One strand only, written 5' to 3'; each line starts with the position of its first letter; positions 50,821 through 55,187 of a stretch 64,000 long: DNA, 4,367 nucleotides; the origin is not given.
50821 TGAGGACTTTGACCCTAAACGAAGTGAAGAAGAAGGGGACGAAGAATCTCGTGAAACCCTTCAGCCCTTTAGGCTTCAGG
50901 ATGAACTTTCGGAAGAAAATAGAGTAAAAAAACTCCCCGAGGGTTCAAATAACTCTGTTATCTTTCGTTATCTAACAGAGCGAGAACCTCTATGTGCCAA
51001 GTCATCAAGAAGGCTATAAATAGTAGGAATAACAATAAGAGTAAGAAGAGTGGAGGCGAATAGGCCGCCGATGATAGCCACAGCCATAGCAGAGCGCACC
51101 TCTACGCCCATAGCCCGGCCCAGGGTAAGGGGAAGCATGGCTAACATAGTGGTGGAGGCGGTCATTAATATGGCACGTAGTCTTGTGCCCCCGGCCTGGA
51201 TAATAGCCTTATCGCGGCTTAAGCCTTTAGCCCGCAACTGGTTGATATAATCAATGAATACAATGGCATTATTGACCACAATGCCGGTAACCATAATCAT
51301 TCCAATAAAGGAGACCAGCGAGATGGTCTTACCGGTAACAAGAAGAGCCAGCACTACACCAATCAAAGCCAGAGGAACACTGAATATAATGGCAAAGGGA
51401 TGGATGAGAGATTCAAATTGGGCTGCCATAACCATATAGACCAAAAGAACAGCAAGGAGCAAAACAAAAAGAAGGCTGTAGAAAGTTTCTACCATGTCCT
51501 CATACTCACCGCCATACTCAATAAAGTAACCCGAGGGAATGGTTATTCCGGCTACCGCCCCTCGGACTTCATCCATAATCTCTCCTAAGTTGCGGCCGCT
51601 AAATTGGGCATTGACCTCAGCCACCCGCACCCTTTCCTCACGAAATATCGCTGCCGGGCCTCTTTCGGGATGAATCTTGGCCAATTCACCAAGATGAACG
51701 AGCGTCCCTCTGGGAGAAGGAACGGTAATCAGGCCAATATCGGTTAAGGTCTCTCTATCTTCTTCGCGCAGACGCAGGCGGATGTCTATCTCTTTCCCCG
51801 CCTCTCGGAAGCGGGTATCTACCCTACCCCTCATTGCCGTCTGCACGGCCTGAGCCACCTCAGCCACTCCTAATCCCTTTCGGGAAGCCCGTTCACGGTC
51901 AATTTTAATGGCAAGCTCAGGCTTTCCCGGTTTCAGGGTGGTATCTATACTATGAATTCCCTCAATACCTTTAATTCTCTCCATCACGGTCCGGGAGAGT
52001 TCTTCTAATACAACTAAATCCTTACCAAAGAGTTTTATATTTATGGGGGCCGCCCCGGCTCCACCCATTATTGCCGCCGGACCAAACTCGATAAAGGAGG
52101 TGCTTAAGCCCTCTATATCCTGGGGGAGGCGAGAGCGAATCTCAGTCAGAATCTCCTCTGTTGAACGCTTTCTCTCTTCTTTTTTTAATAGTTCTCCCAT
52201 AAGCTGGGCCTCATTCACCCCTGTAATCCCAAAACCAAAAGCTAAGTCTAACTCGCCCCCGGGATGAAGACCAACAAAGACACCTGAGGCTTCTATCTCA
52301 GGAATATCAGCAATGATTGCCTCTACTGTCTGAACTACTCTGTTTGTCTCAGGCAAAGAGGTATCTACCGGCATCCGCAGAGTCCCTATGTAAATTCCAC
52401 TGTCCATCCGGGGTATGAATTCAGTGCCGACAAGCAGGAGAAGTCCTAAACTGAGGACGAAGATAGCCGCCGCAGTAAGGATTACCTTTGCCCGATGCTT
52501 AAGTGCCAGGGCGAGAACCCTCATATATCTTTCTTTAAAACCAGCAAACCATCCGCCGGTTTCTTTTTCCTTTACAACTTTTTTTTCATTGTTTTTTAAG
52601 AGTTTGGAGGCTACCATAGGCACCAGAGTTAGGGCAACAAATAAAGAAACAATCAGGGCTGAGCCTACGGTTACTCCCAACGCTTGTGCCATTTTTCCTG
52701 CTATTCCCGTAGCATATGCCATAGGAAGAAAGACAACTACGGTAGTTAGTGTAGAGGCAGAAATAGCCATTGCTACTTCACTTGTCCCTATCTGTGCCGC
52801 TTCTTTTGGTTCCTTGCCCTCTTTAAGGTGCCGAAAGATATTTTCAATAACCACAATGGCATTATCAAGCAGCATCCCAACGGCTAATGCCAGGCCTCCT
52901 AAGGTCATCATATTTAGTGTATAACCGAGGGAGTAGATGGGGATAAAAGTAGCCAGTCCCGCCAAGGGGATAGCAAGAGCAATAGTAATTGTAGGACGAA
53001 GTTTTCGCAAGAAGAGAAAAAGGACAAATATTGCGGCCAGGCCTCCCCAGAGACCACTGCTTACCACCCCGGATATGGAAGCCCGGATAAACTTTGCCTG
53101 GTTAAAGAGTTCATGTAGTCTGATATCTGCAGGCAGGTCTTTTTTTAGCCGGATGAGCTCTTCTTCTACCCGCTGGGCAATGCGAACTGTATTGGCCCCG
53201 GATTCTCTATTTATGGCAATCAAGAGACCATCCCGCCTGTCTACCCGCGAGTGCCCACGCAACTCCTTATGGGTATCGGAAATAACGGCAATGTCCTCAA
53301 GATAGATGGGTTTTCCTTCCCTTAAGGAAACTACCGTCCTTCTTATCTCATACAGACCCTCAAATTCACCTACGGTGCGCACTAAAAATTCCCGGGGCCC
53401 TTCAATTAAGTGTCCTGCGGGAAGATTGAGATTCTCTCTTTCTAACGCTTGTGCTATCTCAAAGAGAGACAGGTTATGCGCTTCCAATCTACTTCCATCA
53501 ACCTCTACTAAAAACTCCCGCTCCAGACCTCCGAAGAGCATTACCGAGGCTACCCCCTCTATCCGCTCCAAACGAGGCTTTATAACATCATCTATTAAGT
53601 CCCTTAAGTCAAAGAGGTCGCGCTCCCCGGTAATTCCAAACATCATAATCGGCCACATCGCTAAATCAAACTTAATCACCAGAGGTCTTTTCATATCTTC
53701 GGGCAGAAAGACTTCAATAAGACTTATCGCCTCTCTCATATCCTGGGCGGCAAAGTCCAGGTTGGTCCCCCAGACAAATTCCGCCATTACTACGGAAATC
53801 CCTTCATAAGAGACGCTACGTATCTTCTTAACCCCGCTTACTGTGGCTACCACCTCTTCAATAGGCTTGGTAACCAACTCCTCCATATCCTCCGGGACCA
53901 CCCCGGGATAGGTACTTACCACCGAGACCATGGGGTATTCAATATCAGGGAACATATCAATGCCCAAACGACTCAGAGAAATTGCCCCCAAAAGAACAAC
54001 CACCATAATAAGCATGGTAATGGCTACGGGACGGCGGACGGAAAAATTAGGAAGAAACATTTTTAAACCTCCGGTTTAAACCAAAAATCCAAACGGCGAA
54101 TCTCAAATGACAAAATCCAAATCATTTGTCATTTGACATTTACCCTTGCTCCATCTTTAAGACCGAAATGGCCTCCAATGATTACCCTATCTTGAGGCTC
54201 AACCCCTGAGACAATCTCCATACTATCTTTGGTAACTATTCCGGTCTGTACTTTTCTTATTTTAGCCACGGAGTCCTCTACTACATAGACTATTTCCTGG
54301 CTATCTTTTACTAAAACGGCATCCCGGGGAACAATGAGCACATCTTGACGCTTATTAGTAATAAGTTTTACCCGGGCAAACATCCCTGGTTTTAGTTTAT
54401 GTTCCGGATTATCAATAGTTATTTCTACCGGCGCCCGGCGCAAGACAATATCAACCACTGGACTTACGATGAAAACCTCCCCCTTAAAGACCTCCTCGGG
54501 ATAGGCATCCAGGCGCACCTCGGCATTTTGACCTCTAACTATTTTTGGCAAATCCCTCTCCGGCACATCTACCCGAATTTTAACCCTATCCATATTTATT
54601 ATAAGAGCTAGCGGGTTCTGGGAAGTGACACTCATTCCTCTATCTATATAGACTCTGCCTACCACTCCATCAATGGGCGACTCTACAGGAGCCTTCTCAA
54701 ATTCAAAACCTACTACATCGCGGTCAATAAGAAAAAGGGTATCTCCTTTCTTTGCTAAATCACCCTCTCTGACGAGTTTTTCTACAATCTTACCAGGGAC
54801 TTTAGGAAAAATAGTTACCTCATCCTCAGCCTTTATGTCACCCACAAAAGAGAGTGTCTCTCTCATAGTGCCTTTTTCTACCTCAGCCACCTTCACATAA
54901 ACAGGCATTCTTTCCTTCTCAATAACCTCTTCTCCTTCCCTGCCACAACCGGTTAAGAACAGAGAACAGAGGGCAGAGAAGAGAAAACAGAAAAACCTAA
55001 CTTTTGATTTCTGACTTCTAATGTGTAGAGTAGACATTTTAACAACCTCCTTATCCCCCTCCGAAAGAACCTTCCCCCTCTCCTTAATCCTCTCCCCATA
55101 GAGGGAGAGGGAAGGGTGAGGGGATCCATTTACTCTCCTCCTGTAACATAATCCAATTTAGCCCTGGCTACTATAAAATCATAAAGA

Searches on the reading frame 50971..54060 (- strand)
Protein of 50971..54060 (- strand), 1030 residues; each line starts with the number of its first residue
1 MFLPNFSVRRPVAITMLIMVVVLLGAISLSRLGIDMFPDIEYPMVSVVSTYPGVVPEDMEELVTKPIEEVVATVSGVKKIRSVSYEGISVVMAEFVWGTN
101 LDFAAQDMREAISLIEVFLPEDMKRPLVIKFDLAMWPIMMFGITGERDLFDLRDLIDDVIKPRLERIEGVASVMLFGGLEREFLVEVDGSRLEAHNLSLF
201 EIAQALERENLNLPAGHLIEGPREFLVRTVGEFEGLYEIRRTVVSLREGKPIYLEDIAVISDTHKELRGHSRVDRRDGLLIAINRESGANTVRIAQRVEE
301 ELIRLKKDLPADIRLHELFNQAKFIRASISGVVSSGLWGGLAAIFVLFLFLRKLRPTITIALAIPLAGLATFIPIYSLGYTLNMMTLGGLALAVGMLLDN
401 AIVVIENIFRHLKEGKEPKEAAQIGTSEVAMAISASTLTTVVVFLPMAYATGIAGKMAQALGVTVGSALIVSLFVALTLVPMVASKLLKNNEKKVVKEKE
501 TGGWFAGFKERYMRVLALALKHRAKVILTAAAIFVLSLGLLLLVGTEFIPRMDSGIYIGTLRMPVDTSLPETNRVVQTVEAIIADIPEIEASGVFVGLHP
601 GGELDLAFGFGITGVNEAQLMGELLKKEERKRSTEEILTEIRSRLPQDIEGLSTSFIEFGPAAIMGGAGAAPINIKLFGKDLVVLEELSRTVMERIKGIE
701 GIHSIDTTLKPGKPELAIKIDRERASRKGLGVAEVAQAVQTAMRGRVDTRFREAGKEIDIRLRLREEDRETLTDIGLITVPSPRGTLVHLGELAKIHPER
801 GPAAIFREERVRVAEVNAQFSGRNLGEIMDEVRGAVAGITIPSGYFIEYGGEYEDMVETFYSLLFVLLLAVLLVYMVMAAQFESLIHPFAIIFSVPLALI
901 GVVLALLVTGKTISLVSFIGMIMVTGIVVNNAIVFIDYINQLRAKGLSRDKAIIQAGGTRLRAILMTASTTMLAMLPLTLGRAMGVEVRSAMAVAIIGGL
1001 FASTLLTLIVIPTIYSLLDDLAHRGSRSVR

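Call 65: search_protein_families(library=pfam, proteins=[window:50971-54060:-], max_evalue=0.001)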
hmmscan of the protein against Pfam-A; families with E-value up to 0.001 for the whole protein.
window:50971-54060:- (1030 aa): 2 families
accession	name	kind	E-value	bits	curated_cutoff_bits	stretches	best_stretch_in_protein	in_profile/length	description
PF00873.25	ACR_tran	-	1.8e-258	860.7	28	1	5-1018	3-1020/1021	AcrB/AcrD/AcrF family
PF03176.21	MMPL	-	2.2e-11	43.7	20.5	2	359-504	178-319/333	MMPL family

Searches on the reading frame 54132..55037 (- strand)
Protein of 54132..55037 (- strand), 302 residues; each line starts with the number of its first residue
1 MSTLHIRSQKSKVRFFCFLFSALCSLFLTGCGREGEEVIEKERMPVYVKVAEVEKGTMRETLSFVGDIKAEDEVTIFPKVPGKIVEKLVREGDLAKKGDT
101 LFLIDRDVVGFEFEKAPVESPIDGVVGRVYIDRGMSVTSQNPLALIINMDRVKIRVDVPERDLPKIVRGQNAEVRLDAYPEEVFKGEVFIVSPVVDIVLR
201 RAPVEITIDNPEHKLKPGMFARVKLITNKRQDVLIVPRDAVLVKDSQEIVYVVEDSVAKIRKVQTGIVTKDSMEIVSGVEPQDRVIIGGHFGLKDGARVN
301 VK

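Call 65: search_protein_families(library=pfam, proteins=[window:54132-55037:-], max_evalue=0.001)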
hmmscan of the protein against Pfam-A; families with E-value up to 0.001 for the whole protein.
window:54132-55037:- (302 aa): 6 families
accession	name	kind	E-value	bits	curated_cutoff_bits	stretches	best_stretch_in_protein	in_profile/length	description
PF16576.10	HlyD_D23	-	1.6e-29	103.2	30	1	115-221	108-214/214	Barrel-sandwich domain of CusB or HlyD membrane-fusion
PF13437.12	HlyD_3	-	2.3e-16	60.9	22.2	1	118-218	2-106/106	HlyD family secretion protein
PF13533.13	Biotin_lipoyl_2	-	5.7e-10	39.2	29.8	1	74-105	1-32/32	Biotin-lipoyl like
PF00529.27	CusB_dom_1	-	3.4e-06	27.7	26.5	1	88-227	12-89/89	Cation efflux system protein CusB domain 1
PF12700.13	HlyD_2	-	7.7e-05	22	25.1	1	128-277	243-385/416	HlyD family secretion protein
PF00364.28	Biotin_lipoyl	-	0.00033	20.9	22.1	0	82-146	9-73/73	Biotin-requiring enzyme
